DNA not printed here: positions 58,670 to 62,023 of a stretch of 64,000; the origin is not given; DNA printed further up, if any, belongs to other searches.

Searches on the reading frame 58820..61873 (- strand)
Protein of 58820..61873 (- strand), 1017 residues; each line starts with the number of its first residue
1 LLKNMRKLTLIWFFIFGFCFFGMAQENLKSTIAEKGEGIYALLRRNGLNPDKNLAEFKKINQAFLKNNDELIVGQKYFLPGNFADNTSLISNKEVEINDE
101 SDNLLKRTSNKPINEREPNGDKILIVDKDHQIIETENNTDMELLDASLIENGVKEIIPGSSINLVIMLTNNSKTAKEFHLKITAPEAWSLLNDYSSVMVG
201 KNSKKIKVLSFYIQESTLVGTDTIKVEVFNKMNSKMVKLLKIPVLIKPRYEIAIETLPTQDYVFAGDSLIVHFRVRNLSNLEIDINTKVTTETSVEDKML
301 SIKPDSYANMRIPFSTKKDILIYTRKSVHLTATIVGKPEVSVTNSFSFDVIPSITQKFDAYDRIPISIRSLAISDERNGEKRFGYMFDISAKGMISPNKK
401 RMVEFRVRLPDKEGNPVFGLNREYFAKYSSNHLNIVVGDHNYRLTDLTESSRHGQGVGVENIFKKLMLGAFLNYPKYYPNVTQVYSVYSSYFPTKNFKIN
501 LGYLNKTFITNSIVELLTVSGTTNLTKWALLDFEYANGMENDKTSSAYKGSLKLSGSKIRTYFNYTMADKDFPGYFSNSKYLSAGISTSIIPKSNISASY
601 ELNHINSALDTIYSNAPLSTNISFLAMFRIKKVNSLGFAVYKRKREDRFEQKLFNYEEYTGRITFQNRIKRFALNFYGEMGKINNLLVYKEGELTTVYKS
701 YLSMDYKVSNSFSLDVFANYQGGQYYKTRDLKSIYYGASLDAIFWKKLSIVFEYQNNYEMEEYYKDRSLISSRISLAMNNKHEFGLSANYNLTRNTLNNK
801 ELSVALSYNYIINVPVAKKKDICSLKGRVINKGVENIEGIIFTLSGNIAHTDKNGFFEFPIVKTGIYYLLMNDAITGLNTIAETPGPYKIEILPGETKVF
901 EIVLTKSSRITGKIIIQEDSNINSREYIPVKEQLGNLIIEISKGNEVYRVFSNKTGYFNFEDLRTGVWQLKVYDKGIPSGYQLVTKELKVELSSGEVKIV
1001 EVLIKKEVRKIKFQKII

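Call 84: search_protein_families(library=pfam, proteins=[window:58820-61873:-], max_evalue=0.00001)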
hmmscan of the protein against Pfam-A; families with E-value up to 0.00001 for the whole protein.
window:58820-61873:- (1017 aa): 1 family
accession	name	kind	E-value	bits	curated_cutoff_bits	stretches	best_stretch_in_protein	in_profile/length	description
PF17802.7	SpaA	-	2.1e-07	31.4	23.1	0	934-998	16-83/91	Prealbumin-like fold domain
